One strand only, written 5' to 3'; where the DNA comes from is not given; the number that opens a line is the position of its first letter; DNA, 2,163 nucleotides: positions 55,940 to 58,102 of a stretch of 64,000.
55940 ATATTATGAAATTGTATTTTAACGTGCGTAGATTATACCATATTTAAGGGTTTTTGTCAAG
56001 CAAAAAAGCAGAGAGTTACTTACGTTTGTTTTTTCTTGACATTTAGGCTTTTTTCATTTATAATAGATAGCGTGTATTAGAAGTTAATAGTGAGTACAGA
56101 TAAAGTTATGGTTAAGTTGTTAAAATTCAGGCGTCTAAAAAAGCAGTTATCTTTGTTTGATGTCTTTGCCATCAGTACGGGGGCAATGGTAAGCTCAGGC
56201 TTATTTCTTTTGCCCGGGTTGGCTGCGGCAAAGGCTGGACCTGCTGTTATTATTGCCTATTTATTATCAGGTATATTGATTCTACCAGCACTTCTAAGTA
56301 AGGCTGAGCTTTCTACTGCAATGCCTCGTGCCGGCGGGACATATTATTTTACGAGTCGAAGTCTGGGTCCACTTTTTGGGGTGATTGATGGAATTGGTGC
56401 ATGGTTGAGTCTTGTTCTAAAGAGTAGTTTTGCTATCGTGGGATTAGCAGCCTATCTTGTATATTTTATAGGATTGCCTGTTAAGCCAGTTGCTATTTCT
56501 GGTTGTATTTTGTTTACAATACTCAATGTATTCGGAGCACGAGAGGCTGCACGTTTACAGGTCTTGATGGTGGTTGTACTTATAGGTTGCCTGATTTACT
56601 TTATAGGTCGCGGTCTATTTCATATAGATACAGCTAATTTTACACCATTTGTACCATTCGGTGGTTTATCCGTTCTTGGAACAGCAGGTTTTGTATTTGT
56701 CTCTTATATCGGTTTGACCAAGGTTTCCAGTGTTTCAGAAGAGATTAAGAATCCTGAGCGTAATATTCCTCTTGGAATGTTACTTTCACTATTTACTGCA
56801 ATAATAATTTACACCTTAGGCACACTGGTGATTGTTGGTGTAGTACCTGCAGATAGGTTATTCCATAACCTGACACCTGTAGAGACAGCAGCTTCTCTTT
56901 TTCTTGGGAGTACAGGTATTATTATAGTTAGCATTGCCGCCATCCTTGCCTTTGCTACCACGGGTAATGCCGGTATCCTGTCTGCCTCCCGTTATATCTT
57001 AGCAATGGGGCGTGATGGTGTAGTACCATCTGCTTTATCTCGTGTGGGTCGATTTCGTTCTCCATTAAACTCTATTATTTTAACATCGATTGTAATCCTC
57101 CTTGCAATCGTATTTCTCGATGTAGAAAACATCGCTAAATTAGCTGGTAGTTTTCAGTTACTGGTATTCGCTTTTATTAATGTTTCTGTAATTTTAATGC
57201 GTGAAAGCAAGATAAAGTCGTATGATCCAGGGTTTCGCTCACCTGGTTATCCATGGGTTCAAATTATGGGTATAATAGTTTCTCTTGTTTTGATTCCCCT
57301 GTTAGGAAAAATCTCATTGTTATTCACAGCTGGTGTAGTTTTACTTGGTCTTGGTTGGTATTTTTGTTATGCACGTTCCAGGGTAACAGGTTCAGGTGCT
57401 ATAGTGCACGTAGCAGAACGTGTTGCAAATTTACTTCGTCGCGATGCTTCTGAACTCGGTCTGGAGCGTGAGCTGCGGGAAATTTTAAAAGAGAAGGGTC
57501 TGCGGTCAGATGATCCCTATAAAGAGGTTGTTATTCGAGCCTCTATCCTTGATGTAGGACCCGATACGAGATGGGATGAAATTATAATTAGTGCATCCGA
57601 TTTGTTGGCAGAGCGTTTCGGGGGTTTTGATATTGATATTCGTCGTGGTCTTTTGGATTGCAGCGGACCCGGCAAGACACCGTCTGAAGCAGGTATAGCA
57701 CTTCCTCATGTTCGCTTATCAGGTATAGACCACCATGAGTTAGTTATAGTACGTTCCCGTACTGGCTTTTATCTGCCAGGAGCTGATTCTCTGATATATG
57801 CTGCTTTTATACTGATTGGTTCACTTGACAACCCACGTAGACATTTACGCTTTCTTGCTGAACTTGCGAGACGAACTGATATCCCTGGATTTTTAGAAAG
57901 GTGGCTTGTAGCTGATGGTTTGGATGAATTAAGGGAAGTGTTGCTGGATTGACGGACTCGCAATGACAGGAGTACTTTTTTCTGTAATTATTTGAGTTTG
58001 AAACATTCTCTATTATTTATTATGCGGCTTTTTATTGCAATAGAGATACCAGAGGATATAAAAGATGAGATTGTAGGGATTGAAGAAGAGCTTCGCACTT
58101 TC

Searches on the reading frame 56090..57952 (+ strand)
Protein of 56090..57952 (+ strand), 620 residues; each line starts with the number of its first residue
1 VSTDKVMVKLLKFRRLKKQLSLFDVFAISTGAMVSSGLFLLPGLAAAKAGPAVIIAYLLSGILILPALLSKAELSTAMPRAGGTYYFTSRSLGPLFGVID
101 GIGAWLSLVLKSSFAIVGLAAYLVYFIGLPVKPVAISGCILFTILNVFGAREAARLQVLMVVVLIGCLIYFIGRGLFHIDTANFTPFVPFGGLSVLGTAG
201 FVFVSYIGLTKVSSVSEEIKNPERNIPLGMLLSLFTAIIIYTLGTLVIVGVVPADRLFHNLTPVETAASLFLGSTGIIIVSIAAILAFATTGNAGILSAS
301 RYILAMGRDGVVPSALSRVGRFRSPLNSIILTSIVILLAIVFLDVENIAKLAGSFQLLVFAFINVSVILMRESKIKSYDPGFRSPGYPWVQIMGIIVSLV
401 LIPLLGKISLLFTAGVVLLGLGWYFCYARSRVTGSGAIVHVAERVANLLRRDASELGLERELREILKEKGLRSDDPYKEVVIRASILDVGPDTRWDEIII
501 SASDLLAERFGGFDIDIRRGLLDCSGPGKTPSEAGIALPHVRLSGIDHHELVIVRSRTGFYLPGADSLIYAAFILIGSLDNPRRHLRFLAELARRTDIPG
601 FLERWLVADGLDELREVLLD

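Call 28: search_protein_families(library=pfam, proteins=[window:56090-57952:+], max_evalue=0.00001)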
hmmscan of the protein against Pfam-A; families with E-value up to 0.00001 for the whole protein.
window:56090-57952:+ (620 aa): 3 families
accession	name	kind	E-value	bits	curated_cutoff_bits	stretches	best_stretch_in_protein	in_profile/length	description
PF13520.12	AA_permease_2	-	4e-49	168.1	27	1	20-404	1-403/427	Amino acid permease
PF00324.27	AA_permease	-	3.9e-43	148.2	24.6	1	25-399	2-414/470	Amino acid permease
PF00359.27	PTS_EIIA_2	-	1.1e-06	29.1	27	1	495-618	17-141/144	Phosphoenolpyruvate-dependent sugar phosphotransferase system, EIIA 2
